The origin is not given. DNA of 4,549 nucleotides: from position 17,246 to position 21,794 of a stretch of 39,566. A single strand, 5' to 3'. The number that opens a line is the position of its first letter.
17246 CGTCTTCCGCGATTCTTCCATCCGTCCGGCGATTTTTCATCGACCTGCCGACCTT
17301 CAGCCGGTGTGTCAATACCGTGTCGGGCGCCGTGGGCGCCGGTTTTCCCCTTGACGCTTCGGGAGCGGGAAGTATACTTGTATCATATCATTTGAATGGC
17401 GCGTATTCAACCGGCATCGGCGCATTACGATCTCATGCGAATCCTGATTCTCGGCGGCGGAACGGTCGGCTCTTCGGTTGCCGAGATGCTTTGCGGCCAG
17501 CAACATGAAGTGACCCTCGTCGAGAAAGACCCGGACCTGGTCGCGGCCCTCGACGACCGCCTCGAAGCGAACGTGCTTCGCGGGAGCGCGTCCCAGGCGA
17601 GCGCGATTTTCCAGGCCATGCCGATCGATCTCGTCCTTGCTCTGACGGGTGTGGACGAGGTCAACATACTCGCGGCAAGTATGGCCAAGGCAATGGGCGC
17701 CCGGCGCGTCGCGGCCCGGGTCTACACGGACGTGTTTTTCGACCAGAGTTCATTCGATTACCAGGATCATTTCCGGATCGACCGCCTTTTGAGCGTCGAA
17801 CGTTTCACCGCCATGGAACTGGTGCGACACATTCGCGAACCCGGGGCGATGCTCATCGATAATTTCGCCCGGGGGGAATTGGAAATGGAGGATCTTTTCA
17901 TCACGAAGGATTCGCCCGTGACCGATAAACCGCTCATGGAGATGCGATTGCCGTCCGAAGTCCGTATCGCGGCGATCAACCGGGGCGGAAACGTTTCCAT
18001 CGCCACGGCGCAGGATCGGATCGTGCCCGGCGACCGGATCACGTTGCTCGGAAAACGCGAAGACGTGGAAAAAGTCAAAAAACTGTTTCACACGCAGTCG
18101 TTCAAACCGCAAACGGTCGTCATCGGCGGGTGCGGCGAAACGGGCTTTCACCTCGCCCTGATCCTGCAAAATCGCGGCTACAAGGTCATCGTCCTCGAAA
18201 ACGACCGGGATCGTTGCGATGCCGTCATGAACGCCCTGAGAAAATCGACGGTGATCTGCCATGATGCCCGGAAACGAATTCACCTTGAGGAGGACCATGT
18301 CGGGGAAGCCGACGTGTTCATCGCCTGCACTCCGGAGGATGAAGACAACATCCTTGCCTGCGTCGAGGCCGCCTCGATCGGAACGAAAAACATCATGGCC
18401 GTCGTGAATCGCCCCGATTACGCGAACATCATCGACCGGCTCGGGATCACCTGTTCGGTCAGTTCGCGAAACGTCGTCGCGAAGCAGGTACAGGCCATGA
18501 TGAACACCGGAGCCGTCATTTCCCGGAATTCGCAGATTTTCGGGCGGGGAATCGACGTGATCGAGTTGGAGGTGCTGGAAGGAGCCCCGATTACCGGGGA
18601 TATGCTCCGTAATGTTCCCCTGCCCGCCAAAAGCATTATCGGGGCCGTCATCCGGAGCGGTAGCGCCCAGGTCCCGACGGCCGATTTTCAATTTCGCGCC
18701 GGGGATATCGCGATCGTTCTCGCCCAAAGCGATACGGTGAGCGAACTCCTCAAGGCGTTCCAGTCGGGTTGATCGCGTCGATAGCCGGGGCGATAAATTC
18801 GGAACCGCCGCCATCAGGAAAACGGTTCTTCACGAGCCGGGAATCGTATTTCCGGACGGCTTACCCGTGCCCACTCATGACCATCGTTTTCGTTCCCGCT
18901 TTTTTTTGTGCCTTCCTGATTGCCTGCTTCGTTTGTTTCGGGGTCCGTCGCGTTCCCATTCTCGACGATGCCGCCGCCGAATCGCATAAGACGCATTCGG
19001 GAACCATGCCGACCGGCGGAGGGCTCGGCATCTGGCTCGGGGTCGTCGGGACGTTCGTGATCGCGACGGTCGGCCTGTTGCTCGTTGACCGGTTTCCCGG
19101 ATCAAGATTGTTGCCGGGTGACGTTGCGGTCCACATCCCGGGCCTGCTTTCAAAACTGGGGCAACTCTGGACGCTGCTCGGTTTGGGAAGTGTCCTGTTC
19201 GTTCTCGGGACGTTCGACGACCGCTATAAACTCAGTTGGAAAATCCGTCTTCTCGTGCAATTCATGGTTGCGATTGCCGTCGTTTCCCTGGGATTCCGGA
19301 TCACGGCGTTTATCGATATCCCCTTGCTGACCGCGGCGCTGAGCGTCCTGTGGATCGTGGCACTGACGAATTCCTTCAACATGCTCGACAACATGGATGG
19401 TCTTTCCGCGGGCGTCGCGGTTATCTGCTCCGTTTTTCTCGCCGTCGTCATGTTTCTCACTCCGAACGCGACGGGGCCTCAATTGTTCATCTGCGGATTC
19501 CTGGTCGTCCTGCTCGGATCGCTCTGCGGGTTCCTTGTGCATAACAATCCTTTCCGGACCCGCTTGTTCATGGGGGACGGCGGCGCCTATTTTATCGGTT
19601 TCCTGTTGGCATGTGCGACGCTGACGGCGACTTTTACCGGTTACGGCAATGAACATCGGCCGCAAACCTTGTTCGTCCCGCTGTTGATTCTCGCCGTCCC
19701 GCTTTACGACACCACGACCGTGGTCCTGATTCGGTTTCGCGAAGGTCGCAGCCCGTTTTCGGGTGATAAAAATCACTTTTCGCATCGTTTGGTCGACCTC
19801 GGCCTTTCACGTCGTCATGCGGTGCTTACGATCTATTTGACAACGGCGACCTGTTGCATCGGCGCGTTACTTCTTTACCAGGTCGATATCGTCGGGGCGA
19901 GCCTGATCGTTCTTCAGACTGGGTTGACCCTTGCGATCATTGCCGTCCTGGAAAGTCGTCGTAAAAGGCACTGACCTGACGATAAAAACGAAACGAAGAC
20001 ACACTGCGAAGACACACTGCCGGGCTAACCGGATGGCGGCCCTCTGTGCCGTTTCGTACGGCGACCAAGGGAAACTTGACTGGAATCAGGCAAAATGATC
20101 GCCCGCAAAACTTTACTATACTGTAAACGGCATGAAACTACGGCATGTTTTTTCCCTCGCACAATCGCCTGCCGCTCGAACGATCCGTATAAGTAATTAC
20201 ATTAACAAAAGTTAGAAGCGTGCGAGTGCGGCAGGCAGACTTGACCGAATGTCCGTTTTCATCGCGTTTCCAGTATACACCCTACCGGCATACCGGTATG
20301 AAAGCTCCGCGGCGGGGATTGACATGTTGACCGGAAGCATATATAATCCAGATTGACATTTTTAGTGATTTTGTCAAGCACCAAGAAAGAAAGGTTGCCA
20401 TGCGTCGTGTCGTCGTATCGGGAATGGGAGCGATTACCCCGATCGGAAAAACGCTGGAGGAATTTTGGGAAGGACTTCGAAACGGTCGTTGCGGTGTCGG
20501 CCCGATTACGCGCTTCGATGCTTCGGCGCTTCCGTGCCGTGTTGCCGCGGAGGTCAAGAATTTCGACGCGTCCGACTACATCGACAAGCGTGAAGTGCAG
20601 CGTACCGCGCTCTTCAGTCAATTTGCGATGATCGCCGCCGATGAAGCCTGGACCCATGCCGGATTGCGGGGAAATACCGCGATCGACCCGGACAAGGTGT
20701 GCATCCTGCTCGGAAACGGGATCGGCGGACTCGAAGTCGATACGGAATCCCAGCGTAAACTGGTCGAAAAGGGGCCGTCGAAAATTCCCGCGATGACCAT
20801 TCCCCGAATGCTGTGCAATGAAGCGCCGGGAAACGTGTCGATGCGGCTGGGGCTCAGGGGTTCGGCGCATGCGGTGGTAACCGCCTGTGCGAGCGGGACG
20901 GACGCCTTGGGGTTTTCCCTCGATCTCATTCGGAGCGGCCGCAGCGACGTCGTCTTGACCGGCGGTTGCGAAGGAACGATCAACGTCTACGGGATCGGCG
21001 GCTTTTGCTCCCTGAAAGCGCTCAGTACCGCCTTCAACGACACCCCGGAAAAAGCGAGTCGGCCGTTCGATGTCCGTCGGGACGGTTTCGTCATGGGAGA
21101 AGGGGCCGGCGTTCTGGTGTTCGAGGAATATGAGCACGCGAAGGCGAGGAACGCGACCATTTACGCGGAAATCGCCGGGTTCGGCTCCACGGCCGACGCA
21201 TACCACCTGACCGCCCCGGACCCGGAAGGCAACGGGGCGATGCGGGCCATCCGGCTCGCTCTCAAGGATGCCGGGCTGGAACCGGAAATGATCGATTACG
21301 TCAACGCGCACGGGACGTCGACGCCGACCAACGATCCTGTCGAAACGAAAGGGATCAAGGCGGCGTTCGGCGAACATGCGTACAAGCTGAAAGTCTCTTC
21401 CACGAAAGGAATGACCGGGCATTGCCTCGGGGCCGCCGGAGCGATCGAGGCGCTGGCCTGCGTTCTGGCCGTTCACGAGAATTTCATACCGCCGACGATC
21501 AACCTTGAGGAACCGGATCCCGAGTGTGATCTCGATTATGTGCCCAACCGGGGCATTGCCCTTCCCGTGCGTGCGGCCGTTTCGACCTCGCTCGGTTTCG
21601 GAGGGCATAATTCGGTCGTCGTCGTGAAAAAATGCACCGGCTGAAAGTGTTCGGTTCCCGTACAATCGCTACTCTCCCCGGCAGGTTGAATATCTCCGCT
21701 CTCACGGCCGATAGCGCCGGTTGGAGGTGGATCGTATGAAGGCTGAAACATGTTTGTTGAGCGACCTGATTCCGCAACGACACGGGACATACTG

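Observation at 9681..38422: Family A: 149-216-nt TA-flanked inverted-repeat elements filling intergenic spacers (6 full copies in 39.6 kb)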

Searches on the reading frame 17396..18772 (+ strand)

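Call 11: search_protein_families(library=pfam, proteins=[window:17396-18772:+])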
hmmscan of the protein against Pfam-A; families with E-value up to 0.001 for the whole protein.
window:17396-18772:+ (458 aa): 22 families
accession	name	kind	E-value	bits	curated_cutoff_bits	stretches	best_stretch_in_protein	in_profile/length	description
PF02254.24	TrkA_N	-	8.8e-38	129.6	23.8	2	241-353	1-112/116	TrkA-N domain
PF02080.26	TrkA_C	-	6.6e-24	84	27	2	169-231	6-70/71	TrkA-C domain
PF03807.23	F420_oxidored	-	3.5e-09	37.6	21.6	0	15-70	1-58/94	NADP oxidoreductase coenzyme F420-dependent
PF01262.27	AlaDh_PNT_C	-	6.7e-09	35.9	23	1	15-79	30-95/214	Alanine dehydrogenase/PNT, C-terminal domain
PF01488.26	Shikimate_DH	-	1.1e-08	35.7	24.3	0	232-315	8-86/138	Shikimate / quinate 5-dehydrogenase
PF00070.33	Pyr_redox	-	1.5e-08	35.4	22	1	15-60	1-46/82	Pyridine nucleotide-disulphide oxidoreductase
PF07992.20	Pyr_redox_2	-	2e-08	34.4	26.1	1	14-59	143-188/291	Pyridine nucleotide-disulphide oxidoreductase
PF13241.12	NAD_binding_7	-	8.6e-08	33.1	22.1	0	14-101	8-86/104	Putative NAD(P)-binding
PF01266.30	DAO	-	9.5e-08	32.4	27.9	1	15-48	1-34/353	FAD dependent oxidoreductase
PF03435.24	Sacchrp_dh_NADP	-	1.2e-07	32.6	25.1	0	241-314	2-78/129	Saccharopine dehydrogenase NADP binding domain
PF02737.24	3HCDH_N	-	1.8e-07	31.7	22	0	16-62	2-48/180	3-hydroxyacyl-CoA dehydrogenase, NAD binding domain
PF02558.23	ApbA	-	8.3e-07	29.2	22.2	0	16-52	1-36/150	Ketopantoate reductase PanE/ApbA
PF02826.25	2-Hacid_dh_C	-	2.5e-06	27.4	25.1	0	227-275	25-73/178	D-isomer specific 2-hydroxyacid dehydrogenase, NAD binding domain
PF13460.12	NAD_binding_10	-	7.3e-06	26.4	27.2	1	21-105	3-90/184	NAD(P)H-binding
PF13450.12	NAD_binding_8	-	2.2e-05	25.1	21.9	0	18-48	1-31/68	NAD(P)-binding Rossmann-like domain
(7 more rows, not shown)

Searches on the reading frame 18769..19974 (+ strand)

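Call 10: search_protein_families(library=pfam, proteins=[window:18769-19974:+])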
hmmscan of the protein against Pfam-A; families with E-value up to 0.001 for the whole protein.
window:18769-19974:+ (401 aa): 1 family
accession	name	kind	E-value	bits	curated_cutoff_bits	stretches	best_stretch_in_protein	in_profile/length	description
PF00953.26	Glycos_transf_4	-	7.1e-28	98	27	1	134-286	2-158/160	Glycosyl transferase family 4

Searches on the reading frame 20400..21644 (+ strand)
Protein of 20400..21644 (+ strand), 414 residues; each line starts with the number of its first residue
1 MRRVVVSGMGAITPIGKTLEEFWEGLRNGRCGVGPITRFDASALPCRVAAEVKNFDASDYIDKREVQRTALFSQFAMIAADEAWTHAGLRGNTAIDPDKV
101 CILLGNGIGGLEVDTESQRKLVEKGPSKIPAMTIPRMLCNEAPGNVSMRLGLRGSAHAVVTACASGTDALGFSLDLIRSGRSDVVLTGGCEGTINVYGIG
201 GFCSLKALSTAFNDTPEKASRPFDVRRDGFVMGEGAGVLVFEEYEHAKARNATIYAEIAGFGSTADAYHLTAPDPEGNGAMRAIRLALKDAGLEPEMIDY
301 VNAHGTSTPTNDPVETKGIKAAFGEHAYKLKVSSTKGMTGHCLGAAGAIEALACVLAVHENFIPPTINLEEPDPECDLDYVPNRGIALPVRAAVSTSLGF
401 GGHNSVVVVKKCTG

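Call 10: search_protein_families(library=pfam, proteins=[window:20400-21644:+])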
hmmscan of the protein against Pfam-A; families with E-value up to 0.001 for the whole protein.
window:20400-21644:+ (414 aa): 3 families
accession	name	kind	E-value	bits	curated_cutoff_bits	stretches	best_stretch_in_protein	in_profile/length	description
PF00109.32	ketoacyl-synt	-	1.6e-51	175.8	20.8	1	1-247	1-252/252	Beta-ketoacyl synthase, N-terminal domain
PF02801.28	Ketoacyl-synt_C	-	1.8e-41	141.3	20.8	1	255-370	1-119/119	Beta-ketoacyl synthase, C-terminal domain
PF00108.29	Thiolase_N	-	0.00017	21.5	26.4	1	150-191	70-113/260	Thiolase, N-terminal domain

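Call 39: find_encoding_contigs(protein=window:20400-21644:+, flank=3000, max_places=10)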
Protein window:20400-21644:+ (414 aa): 3 contigs read that carry it; 2 places shown.
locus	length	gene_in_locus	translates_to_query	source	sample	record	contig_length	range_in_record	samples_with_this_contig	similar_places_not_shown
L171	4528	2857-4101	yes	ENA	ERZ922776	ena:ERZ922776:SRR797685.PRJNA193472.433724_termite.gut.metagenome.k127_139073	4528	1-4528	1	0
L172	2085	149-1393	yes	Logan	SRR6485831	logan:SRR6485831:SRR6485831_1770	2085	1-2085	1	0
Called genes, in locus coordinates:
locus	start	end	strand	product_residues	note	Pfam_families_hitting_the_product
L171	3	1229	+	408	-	?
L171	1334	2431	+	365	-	PF00953:Glycos_transf_4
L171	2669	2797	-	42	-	-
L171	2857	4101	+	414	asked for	PF00109:ketoacyl-synt, PF02801:Ketoacyl-synt_C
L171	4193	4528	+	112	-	?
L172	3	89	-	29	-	?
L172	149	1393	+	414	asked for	PF00109:ketoacyl-synt, PF02801:Ketoacyl-synt_C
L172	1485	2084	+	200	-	?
